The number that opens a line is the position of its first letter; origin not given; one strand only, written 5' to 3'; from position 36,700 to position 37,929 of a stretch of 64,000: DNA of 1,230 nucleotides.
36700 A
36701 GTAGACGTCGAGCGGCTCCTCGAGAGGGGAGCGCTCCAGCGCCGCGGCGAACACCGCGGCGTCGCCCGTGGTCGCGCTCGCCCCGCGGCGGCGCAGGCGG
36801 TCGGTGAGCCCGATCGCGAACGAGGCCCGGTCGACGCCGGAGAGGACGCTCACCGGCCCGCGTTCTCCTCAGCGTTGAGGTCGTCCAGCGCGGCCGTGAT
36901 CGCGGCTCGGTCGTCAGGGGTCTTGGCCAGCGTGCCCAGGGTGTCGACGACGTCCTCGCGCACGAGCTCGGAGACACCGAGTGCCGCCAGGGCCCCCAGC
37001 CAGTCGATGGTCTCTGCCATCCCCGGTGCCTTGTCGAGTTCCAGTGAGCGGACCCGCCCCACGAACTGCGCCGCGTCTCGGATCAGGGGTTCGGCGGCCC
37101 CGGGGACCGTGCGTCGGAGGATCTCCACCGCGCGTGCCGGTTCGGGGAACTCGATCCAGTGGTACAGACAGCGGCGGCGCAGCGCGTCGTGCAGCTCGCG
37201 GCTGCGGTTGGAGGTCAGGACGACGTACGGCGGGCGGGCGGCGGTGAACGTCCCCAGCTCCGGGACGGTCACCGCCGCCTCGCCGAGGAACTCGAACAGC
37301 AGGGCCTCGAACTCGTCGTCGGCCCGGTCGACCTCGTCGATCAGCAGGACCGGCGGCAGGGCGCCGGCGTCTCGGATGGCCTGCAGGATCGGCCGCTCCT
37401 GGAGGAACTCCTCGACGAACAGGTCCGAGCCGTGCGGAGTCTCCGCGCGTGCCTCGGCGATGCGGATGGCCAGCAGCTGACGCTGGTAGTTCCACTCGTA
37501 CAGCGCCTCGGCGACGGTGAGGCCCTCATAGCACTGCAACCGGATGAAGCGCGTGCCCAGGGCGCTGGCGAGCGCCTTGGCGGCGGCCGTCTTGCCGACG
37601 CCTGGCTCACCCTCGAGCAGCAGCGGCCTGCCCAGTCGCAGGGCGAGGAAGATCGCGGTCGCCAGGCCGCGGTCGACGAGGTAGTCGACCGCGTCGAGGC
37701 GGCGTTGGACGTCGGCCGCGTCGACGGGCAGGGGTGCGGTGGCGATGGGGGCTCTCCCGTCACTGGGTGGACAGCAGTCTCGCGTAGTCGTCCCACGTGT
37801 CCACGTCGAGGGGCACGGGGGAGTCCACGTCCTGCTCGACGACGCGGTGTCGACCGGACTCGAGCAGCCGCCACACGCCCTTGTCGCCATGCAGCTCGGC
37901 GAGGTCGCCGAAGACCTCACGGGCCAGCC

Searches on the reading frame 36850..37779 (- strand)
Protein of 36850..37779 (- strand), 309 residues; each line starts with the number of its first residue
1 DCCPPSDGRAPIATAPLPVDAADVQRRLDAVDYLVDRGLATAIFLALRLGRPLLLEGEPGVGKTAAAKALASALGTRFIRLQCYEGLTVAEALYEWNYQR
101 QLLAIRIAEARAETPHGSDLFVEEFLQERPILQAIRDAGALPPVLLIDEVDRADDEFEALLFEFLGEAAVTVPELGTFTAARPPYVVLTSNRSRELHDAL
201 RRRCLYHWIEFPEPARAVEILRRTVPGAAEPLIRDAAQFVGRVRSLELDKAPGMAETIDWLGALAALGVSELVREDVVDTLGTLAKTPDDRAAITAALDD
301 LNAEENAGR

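Call 56: search_protein_families(library=pfam, proteins=[window:36850-37779:-], max_evalue=0.0001)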
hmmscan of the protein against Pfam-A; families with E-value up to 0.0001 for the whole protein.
window:36850-37779:- (309 aa): 5 families
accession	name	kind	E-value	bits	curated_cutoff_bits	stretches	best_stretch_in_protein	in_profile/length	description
PF07728.20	AAA_5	-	1.4e-12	48.3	22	1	52-204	1-139/139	AAA domain (dynein-related subfamily)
PF00004.35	AAA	-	5.9e-12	46.6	21.2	1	53-204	1-123/131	ATPase family associated with various cellular activities (AAA)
PF07726.17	AAA_3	-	1.9e-09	38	27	0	53-90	2-39/131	ATPase family associated with various cellular activities (AAA)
PF13191.12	AAA_16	-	1.1e-08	36.2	32.6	1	46-167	18-158/167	AAA ATPase domain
PF13401.12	AAA_22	-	4.9e-07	30.6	27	1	52-161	7-104/130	AAA domain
